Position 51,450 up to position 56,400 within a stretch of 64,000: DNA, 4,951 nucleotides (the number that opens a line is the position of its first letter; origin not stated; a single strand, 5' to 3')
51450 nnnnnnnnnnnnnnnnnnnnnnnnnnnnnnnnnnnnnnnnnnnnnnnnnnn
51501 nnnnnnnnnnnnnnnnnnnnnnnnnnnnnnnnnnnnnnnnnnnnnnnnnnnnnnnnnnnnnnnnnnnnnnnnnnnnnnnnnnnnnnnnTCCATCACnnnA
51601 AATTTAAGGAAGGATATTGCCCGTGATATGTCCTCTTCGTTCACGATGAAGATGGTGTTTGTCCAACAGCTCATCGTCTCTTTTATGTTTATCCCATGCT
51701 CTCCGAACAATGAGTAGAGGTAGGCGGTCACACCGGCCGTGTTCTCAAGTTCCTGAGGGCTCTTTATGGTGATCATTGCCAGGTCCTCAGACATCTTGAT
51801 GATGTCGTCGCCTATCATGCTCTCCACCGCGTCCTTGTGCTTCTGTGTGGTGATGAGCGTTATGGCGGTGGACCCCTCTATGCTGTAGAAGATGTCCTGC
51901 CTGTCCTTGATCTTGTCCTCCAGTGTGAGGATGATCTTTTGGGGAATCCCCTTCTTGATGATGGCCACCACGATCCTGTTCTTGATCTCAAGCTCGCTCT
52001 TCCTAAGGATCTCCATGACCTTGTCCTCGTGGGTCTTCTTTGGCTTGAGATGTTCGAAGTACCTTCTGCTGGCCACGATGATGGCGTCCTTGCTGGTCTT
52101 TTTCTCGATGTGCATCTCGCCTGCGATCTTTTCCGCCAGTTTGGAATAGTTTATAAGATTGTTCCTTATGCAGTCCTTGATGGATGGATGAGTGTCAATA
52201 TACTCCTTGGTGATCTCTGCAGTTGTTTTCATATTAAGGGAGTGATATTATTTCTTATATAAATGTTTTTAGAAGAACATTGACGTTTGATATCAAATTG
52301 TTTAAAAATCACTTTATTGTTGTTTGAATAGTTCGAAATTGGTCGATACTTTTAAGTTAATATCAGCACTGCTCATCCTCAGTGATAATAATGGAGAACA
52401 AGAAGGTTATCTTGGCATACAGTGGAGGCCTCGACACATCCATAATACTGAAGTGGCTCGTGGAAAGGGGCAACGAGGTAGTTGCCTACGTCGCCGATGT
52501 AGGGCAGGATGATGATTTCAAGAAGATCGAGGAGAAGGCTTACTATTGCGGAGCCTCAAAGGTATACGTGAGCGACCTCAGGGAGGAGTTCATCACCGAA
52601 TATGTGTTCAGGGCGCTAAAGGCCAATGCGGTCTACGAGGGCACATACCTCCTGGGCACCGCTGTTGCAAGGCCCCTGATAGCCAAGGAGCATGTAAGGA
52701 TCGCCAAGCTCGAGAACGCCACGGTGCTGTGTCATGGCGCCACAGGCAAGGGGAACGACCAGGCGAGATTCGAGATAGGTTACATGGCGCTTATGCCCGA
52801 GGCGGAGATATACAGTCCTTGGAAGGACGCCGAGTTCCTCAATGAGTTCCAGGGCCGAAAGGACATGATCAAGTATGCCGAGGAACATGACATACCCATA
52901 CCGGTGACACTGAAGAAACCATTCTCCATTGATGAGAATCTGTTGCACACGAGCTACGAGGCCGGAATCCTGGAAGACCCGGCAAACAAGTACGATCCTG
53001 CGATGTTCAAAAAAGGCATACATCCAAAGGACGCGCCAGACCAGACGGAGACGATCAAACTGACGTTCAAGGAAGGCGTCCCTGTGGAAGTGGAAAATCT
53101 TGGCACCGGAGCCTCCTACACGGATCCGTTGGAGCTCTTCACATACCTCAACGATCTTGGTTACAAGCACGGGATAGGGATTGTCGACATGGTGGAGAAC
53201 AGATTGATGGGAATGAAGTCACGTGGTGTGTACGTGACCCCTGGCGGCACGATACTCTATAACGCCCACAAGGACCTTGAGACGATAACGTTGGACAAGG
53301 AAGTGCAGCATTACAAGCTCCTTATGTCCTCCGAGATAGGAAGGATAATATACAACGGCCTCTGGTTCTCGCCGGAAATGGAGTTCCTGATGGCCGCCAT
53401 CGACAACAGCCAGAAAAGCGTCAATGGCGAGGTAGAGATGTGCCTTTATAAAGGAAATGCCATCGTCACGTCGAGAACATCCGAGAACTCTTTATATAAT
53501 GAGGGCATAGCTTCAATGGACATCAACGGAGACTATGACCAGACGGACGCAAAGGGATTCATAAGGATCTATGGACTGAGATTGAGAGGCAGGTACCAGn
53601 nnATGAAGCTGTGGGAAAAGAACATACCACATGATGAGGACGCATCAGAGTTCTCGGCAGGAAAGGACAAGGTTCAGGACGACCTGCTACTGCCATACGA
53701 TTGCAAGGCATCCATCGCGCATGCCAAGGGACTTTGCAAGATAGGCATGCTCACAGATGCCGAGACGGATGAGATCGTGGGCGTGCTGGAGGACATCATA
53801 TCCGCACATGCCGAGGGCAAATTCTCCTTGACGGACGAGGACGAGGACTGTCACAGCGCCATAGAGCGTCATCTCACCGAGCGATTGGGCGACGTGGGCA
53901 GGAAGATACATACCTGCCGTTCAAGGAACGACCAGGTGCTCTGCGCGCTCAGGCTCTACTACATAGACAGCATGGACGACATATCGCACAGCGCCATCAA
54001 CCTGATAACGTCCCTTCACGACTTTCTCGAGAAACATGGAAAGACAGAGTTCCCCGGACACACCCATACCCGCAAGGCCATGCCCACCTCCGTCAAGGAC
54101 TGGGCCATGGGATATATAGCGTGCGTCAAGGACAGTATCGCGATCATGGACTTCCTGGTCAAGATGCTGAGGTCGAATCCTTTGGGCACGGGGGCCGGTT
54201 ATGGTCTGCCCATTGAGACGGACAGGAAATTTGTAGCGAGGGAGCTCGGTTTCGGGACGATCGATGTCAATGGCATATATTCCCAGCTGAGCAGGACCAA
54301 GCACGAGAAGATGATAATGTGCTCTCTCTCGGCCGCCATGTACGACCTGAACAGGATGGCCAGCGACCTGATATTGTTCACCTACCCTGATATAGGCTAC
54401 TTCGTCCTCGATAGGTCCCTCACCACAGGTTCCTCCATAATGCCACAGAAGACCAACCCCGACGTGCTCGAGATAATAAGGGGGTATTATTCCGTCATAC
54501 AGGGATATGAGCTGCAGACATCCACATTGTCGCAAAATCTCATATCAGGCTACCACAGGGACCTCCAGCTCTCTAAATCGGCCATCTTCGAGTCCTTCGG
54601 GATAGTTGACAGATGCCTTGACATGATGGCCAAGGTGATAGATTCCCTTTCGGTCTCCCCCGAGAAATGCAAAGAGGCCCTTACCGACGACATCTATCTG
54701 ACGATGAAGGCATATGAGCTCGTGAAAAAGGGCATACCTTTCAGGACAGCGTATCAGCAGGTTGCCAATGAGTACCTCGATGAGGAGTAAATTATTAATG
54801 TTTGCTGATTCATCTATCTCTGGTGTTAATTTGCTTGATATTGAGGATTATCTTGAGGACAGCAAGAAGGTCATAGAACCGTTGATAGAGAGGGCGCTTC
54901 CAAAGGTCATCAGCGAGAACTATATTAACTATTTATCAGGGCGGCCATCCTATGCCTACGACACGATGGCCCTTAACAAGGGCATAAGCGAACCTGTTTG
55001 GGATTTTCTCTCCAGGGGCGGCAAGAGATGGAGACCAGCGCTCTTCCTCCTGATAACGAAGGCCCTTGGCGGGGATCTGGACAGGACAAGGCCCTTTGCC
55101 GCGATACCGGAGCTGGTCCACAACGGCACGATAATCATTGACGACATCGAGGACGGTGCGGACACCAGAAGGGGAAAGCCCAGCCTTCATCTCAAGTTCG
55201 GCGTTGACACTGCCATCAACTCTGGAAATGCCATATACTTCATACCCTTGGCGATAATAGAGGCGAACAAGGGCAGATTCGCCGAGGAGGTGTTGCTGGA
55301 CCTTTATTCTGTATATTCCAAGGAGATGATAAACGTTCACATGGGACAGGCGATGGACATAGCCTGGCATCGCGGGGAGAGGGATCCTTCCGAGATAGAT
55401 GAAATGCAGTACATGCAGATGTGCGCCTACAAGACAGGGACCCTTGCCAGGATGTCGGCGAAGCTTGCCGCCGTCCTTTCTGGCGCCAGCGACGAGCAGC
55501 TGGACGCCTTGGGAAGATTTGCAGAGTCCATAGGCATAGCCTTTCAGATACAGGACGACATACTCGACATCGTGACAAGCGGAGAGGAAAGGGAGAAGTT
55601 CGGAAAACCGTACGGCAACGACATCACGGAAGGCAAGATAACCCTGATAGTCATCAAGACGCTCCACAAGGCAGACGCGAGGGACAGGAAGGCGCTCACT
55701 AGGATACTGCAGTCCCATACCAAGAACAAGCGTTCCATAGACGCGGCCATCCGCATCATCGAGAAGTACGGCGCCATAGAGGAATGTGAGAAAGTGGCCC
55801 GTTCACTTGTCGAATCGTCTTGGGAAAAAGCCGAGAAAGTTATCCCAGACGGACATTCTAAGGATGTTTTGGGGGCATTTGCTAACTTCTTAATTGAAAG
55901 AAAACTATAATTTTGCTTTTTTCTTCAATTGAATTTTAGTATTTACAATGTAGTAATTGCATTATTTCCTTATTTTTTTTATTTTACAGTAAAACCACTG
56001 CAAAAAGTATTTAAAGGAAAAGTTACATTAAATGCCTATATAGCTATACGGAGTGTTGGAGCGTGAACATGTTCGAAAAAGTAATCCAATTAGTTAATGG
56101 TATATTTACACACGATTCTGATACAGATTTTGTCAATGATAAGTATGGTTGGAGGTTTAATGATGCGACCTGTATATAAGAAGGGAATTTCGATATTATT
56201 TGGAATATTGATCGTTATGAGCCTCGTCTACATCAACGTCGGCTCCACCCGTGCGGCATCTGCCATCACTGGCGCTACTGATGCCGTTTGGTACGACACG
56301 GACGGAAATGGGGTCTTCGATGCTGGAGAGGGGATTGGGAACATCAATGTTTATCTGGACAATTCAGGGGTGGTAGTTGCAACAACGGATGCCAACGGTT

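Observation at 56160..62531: Approximately 2,120-aa secreted protein of about 18 Ca-binding beta-sandwich repeats with no own membrane anchor and a unique C-terminal domain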

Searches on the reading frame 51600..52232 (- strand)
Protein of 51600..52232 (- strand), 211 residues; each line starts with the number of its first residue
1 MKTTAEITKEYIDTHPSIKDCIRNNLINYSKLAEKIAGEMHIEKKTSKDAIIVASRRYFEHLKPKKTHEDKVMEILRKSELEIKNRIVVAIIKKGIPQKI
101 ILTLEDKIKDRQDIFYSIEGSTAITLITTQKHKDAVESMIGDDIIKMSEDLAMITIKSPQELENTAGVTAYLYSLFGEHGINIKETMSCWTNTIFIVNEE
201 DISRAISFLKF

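Call 8: search_protein_families(library=pfam, proteins=[window:51600-52232:-], max_evalue=0.001)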
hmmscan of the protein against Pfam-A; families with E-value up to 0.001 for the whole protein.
window:51600-52232:- (211 aa): 2 families
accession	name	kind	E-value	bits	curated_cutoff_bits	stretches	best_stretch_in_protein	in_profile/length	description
PF24367.1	DUF7523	-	3.7e-06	27.8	27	1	4-73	2-65/158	Family of unknown function (DUF7523)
PF13840.12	ACT_7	-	5.2e-06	26.7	27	1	148-209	3-63/65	ACT domain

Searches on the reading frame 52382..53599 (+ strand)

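Call 8: search_protein_families(library=pfam, proteins=[window:52382-53599:+], max_evalue=0.001)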
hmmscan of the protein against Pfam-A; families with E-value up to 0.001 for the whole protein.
window:52382-53599:+ (406 aa): 2 families
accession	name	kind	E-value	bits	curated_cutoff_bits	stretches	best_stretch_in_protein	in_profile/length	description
PF20979.2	Arginosuc_syn_C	-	3.9e-76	255.9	27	1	181-402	1-217/219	Arginosuccinate synthase C-terminal domain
PF00764.25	Arginosuc_synth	-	2.2e-59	200.6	27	1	8-172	1-162/162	Arginosuccinate synthase N-terminal HUP domain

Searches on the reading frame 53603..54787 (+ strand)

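Call 8: search_protein_families(library=pfam, proteins=[window:53603-54787:+], max_evalue=0.001)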
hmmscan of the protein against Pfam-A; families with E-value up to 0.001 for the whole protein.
window:53603-54787:+ (395 aa): 1 family
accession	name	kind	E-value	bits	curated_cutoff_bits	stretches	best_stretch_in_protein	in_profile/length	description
PF00206.25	Lyase_1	-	2e-46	159.3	27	1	32-301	27-312/312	Lyase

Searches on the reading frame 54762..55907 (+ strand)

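Call 8: search_protein_families(library=pfam, proteins=[window:54762-55907:+], max_evalue=0.001)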
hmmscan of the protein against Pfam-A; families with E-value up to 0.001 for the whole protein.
window:54762-55907:+ (382 aa): 1 family
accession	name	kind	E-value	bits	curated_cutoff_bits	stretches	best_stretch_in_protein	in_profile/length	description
PF00348.22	polyprenyl_synt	-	2.8e-68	230.3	27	1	75-332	4-250/251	Polyprenyl synthetase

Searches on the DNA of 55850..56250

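Call 98: search_rna_families(source=window, start=55850, end=56250, threshold=evalue, max_evalue=1)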
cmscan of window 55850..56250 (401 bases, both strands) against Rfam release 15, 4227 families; matches with E-value up to 1: 1.
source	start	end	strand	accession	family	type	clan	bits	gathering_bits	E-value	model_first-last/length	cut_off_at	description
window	55886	55936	+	RF03858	mir-1991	Gene; miRNA;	-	19.6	66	0.39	1-66/66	no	mir-1991 microRNA precursor family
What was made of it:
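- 55999..56034 (+): Conserved promoter block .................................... (purine-rich BRE-like element plus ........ TATA-like box). It lies about 125 nt upstream of the start codon, inside a 249-nt spacer of 27.7% GC. No Rfam family matches this region (call 98).
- Tried and rejected: Nothing in Rfam (call 98).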
